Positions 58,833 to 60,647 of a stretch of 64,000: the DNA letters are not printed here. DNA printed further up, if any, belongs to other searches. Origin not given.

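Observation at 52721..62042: Two non-pyrrolysine MttB-family methyltransferases with a MetF-like gene but no corrinoid protein, in a THF/formate-oxidation cluster of an apparently aerobic organism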

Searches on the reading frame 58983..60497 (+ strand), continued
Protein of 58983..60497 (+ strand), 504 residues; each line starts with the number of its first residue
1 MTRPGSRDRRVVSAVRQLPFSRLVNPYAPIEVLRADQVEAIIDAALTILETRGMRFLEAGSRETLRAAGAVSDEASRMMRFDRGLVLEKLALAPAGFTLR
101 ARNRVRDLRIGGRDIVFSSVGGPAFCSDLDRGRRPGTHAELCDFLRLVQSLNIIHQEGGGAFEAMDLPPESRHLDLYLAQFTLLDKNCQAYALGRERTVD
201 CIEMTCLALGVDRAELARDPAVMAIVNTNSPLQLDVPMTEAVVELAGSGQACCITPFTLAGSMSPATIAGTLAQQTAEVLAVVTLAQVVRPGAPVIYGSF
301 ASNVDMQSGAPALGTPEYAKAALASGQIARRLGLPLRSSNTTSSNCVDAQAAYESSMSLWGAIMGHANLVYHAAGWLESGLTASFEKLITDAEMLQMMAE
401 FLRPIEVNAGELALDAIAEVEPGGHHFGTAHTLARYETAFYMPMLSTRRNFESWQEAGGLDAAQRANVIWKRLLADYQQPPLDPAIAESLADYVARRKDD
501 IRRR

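Call 14: find_homologous_proteins(query=L005:8379-9083:+)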
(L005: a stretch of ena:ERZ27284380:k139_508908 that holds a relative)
Query L005:8379-9083:+ (235 aa): 8000 proteins with E <= 0.001 among 8000 candidates; the best 120 are listed.
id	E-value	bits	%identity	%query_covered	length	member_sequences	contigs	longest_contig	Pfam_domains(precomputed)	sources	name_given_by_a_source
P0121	2.1e-182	621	-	-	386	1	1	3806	PF02607.23,PF02310.25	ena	-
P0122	1.2e-140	485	96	100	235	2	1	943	PF02607.23,PF02310.25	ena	-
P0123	7.8e-134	462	89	100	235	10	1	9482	PF02607.23,PF02310.25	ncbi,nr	ncbi:MAG TPA: corrinoid protein [Steroidobacteraceae bacterium]|nr:corrinoid protein [Steroidobacter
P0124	1.6e-133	461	89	100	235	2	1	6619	PF02607.23,PF02310.25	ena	-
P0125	3.9e-133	460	89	100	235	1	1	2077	PF02607.23,PF02310.25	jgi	-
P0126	5.0e-133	460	89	100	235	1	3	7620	PF02607.23,PF02310.25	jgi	jgi:5-methyltetrahydrofolate--homocysteine methyltransferase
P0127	1.5e-132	458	89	100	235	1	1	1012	PF02607.23,PF02310.25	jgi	jgi:5-methyltetrahydrofolate--homocysteine methyltransferase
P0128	4.6e-131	453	88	100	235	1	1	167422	PF02607.23,PF02310.25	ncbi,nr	ncbi:MAG: corrinoid protein [Steroidobacteraceae bacterium]|nr:corrinoid protein [Steroidobacteracea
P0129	1.6e-129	448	87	100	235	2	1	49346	PF02607.23,PF02310.25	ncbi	ncbi:MAG TPA: corrinoid protein [Steroidobacteraceae bacterium]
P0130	4.9e-129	447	86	100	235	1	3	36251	PF02607.23,PF02310.25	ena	-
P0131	3.7e-128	444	87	100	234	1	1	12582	PF02607.23,PF02310.25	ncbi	ncbi:MAG: corrinoid protein [Gammaproteobacteria bacterium]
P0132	6.6e-128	443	87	99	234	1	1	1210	PF02607.23,PF02310.25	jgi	jgi:5-methyltetrahydrofolate--homocysteine methyltransferase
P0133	1.1e-127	442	89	97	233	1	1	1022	PF02607.23,PF02310.25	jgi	jgi:5-methyltetrahydrofolate--homocysteine methyltransferase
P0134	3.5e-127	441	88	97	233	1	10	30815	PF02607.23,PF02310.25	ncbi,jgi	ncbi:MAG TPA: corrinoid protein [Steroidobacteraceae bacterium]|jgi:5-methyltetrahydrofolate--homocy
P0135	5.3e-127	440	87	98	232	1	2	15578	PF02607.23,PF02310.25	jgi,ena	-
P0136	1.1e-126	439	87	98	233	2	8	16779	PF02607.23,PF02310.25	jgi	jgi:5-methyltetrahydrofolate--homocysteine methyltransferase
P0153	2.2e-123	428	84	100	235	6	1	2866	PF02607.23,PF02310.25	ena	-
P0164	7.9e-123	426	83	100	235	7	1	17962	PF02607.23,PF02310.25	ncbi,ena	-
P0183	2.7e-119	415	81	100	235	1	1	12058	PF02607.23,PF02310.25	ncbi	-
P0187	6.5e-118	410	84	94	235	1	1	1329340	PF02607.23,PF02310.25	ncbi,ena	-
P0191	1.4e-117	409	82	100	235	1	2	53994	PF02607.23,PF02310.25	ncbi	-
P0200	5.2e-117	407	80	100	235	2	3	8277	PF02607.23,PF02310.25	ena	-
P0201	5.3e-117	407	85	94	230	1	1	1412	PF02607.23,PF02310.25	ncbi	-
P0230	3.1e-116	405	84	95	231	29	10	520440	PF02607.23,PF02310.25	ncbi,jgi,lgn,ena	-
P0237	3.7e-116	405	83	95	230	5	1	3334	PF02607.23,PF02310.25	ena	-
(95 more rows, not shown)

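Call 15: find_related_loci(query=window:58983-60497:+, collection=genome_contigs, flank=10000)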
Query window:58983-60497:+ (504 aa) in genome_contigs; peptide patterns used: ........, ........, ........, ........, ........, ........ (x = any residue, [..] = any of these).
598 stretches matched a pattern (row limit reached: there are more); 494 encode a relative of the query (tblastn E <= 1e-3); the best 80 are kept; 80 distinct loci.
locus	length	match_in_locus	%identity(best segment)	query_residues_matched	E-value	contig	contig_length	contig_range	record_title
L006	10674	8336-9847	87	1-504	0e+0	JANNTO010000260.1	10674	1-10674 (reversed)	MAG: Gammaproteobacteria bacterium isolate SOY_30_metabat_91 SOY_30_k141_1241724, whole genome shotgun sequence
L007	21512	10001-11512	88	1-504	0e+0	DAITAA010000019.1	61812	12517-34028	MAG TPA_asm: Steroidobacteraceae bacterium isolate CTOTU26092 NODE_109_length_61812_cov_11.823129, whole genome shotgun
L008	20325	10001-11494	89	1-498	0e+0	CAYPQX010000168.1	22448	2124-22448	MAG TPA_asm: uncultured Steroidobacteraceae bacterium isolate binchicken_co31_78 genome assembly, contig: k141_1833023,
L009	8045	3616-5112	88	3-501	0e+0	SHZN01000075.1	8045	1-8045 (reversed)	MAG: Gammaproteobacteria bacterium isolate Baikal-deep-G150 BACOMB-C42528, whole genome shotgun sequence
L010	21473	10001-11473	89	11-501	0e+0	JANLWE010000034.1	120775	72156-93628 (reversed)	MAG: Gammaproteobacteria bacterium isolate OTE_20_metabat_80 OTE_20_k141_1745818, whole genome shotgun sequence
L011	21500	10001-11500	85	1-500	0e+0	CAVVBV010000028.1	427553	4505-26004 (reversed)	MAG: uncultured Gammaproteobacteria bacterium isolate MFD02809.bin.1.112 genome assembly, contig: contig_64030, whole ge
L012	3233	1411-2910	85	1-500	0e+0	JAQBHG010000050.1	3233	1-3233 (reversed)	MAG: Steroidobacteraceae bacterium isolate MAG_453_bin-06 453_bin-06_ctg-050, whole genome shotgun sequence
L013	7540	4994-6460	85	13-501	0e+0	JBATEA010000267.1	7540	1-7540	MAG: Steroidobacteraceae bacterium isolate MFD10090_ilm_asm_bin24 k127_140178, whole genome shotgun sequence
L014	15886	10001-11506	84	1-502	0e+0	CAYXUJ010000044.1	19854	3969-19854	MAG TPA_asm: uncultured Steroidobacteraceae bacterium isolate SRP287453_co1_168 genome assembly, contig: NODE_4843_lengt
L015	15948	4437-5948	84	1-504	0e+0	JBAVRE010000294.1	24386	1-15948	MAG: Steroidobacteraceae bacterium isolate MFD02960_ilm_asm_bin4 k127_107692, whole genome shotgun sequence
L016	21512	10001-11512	83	1-504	0e+0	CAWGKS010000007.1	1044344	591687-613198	MAG: uncultured Gammaproteobacteria bacterium isolate MFD02134.bin.1.43 genome assembly, contig: contig_14932, whole gen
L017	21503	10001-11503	80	1-501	0e+0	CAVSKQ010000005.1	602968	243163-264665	MAG: uncultured Gammaproteobacteria bacterium isolate MFD09206.bin.2.29 genome assembly, contig: contig_428, whole genom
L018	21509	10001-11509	79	1-503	0e+0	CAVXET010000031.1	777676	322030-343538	MAG: uncultured Gammaproteobacteria bacterium isolate MFD02242.bin.2.304 genome assembly, contig: contig_5440, whole gen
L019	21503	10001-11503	79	1-501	0e+0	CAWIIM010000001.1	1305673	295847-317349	MAG: uncultured Gammaproteobacteria bacterium isolate MFD04944.bin.1.9 genome assembly, contig: contig_23723, whole geno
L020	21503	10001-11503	81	1-501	0e+0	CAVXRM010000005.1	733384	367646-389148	MAG: uncultured Gammaproteobacteria bacterium isolate MFD02134.bin.2.247 genome assembly, contig: contig_21085, whole ge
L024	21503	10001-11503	88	1-501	0e+0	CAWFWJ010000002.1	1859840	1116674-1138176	MAG: uncultured Gammaproteobacteria bacterium isolate MFD04651.bin.2.41 genome assembly, contig: contig_2385, whole geno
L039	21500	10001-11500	74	1-501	0e+0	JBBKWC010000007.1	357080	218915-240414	MAG: Woeseiaceae bacterium isolate metabat_bins.32 k119_2391355, whole genome shotgun sequence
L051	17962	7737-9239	87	1-501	0e+0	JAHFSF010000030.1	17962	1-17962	MAG: Gammaproteobacteria bacterium isolate nzgw591 NODE_992_length_17963_cov_4.595001, whole genome shotgun sequence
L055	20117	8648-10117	73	12-501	0e+0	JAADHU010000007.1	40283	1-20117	MAG: Gammaproteobacteria bacterium isolate M_MetaBat.209 contig-127_2057, whole genome shotgun sequence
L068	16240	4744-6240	69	3-501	0e+0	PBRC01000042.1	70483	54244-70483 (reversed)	MAG: Gammaproteobacteria bacterium isolate NP964 75980, whole genome shotgun sequence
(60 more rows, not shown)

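Call 19: search_protein_families(library=pfam, proteins=[L007:5282-5884:+, L007:6186-7109:+, L007:6995-9112:+, L007:3202-4149:-, L007:2133-3212:+, L039:3486-4475:+, L039:5223-5915:+, L039:6247-7146:+, L039:7156-9156:+, L039:833-3436:-])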
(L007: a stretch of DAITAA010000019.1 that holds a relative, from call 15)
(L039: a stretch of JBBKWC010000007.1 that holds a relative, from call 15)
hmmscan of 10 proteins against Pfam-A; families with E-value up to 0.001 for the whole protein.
L007:5282-5884:+ (200 aa): 1 family
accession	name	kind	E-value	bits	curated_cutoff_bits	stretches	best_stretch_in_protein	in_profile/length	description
PF07796.16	DUF1638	-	5e-30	105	27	1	33-188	1-158/161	Protein of unknown function (DUF1638)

L007:6186-7109:+ (307 aa): 2 families
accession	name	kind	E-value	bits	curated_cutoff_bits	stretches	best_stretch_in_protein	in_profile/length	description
PF00809.28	Pterin_bind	-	1.8e-28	100.2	25.5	1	25-248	1-244/244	Pterin binding enzyme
PF03599.22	CdhD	-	1.8e-06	27.4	24.8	1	72-197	79-192/387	CO dehydrogenase/acetyl-CoA synthase delta subunit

L007:6995-9112:+ (705 aa): 4 families
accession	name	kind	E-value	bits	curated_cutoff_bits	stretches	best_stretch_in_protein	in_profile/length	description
PF14574.11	RACo_C_ter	-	2.2e-85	286.3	27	1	414-679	1-257/261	C-terminal domain of RACo the ASKHA domain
PF17651.6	Raco_middle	-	9.9e-47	159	26.8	1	250-406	1-157/163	RACo middle region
PF17650.6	RACo_linker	-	1.9e-27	95.3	26.2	1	163-247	3-85/86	RACo linker region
PF00111.32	Fer2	-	2.5e-06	27.8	21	1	60-100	13-53/77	2Fe-2S iron-sulfur cluster binding domain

L007:3202-4149:- (315 aa): 1 family
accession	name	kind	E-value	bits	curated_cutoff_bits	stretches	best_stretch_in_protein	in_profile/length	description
PF01650.23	Peptidase_C13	-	4.7e-18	66.1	22.8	1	131-267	107-252/258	Peptidase C13 family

L007:2133-3212:+ (359 aa): 1 family
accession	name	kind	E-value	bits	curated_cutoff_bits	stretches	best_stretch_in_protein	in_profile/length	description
PF01471.23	PG_binding_1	-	8.2e-06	26.4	23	1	299-341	2-44/57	Putative peptidoglycan binding domain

L039:3486-4475:+ (329 aa): 5 families
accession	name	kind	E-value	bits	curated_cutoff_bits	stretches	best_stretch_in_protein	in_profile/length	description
PF01436.27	NHL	-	4.4e-25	86.8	20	2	197-224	1-28/28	NHL repeat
PF13449.12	Phytase-like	-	9.2e-07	29.5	27.6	0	146-234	3-104/284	Esterase-like activity of phytase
PF08450.18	SGL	-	9.8e-07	29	26.3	1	98-235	92-221/246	SMP-30/Gluconolactonase/LRE-like region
PF07494.17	Reg_prop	-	2.1e-06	27.7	20.4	0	96-108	9-21/24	Two component regulator propeller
PF06739.17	SBBP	-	6.5e-06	26.4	20.5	0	300-313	14-27/38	Beta-propeller repeat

L039:5223-5915:+ (230 aa): 1 family
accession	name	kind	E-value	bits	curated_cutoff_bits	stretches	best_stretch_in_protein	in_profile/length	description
PF07796.16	DUF1638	-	2.5e-29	102.7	27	1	63-221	1-161/161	Protein of unknown function (DUF1638)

L039:6247-7146:+ (299 aa): 2 families
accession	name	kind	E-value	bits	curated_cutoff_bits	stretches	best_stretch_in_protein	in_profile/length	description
PF00809.28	Pterin_bind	-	3.2e-29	102.7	25.5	1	25-248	1-244/244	Pterin binding enzyme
PF03599.22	CdhD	-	6.6e-08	32.1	24.8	1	72-189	79-183/387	CO dehydrogenase/acetyl-CoA synthase delta subunit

L039:7156-9156:+ (666 aa): 4 families
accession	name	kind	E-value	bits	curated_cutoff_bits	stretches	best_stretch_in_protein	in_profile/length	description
PF14574.11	RACo_C_ter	-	2.4e-88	296.1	27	1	375-639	1-256/261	C-terminal domain of RACo the ASKHA domain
PF17651.6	Raco_middle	-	5e-47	160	26.8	1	211-367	1-157/163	RACo middle region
PF17650.6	RACo_linker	-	5.2e-28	97.1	26.2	1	123-208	2-85/86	RACo linker region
PF00111.32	Fer2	-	1.3e-05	25.4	21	1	16-99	6-76/77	2Fe-2S iron-sulfur cluster binding domain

L039:833-3436:- (867 aa): 2 families
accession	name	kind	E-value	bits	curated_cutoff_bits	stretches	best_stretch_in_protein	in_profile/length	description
PF01433.26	Peptidase_M1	-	1.2e-48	166.1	27.7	1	264-475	6-218/218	Peptidase family M1 domain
PF17900.6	Peptidase_M1_N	-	2.2e-12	47.9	25.8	1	148-221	112-186/186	Peptidase M1 N-terminal domain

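Call 21: find_encoding_contigs(protein=P0191, flank=10000, max_places=3)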
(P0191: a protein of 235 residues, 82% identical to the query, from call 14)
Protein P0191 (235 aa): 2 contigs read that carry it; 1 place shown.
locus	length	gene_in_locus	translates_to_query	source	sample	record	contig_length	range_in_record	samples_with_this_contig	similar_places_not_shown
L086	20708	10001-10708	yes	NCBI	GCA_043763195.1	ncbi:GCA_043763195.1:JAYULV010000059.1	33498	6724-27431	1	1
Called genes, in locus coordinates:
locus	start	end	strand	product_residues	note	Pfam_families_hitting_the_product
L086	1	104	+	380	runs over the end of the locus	PF01547:SBP_bac_1, PF13416:SBP_bac_8, PF13531:SBP_bac_11 (faint), PF13343:SBP_bac_6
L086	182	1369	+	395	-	PF04371:PAD_porph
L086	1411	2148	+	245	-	PF09694:Gcw_chp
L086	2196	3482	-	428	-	PF00202:Aminotran_3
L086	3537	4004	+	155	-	PF00578:AhpC-TSA, PF08534:Redoxin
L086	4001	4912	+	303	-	PF00892:EamA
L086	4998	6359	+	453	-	-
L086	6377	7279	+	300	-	PF01297:ZnuA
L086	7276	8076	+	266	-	PF00950:ABC-3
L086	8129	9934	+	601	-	PF05960:DUF885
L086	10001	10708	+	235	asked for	PF02607:B12-binding_2, PF02310:B12-binding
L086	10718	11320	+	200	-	PF07796:DUF1638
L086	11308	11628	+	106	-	PF13769:Virulence_fact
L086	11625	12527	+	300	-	PF00809:Pterin_bind, PF03599:CdhD (weak)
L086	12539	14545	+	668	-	PF00111:Fer2 (weak), PF17650:RACo_linker, PF17651:Raco_middle, PF14574:RACo_C_ter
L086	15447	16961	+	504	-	PF06253:MTTB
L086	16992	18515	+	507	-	PF06253:MTTB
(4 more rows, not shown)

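Call 22: find_encoding_contigs(protein=P0128, flank=10000, max_places=2)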
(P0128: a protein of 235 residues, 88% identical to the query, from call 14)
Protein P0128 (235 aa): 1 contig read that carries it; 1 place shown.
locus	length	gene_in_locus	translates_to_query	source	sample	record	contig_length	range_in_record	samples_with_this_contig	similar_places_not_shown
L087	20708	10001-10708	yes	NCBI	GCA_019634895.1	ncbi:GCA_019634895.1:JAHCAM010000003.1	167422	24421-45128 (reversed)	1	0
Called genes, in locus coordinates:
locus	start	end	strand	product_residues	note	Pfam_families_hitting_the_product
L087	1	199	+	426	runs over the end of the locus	PF01266:DAO, PF07992:Pyr_redox_2 (weak), PF13450:NAD_binding_8 (weak)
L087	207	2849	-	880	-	PF00069:Pkinase, PF07714:PK_Tyr_Ser-Thr, PF13424:TPR_12, PF00515:TPR_1 (weak), PF13374:TPR_10, PF13424:TPR_12, PF13374:TPR_10 (weak), PF13424:TPR_12 (weak), +3 more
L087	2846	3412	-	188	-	PF07638:Sigma70_ECF, PF08281:Sigma70_r4_2 (weak)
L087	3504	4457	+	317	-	PF11583:AurF (weak)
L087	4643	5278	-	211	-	PF00440:TetR_N, PF13977:TetR_C_6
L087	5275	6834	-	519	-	PF00890:FAD_binding_2 (faint), PF01266:DAO (faint), PF03486:HI0933_like (faint), PF13450:NAD_binding_8 (weak), PF01593:Amino_oxidase (weak)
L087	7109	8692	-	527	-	PF00890:FAD_binding_2 (faint), PF01266:DAO (weak), PF07992:Pyr_redox_2 (faint), PF12831:FAD_oxidored (weak), PF13450:NAD_binding_8, PF01593:Amino_oxidase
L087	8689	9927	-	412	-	PF01571:GCV_T, PF08669:GCV_T_C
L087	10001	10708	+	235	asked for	PF02607:B12-binding_2, PF02310:B12-binding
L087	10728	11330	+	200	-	PF07796:DUF1638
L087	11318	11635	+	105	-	PF13769:Virulence_fact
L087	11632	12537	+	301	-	PF00809:Pterin_bind, PF03599:CdhD (weak)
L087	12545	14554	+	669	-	PF00111:Fer2 (weak), PF17650:RACo_linker, PF17651:Raco_middle, PF14574:RACo_C_ter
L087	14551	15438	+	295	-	PF02219:MTHFR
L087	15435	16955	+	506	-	PF06253:MTTB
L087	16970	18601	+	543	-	PF01268:FTHFS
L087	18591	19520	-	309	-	PF00763:THF_DHG_CYH, PF02882:THF_DHG_CYH_C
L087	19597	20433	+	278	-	PF02634:FdhD-NarQ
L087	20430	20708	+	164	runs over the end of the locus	PF01257:2Fe-2S_thioredx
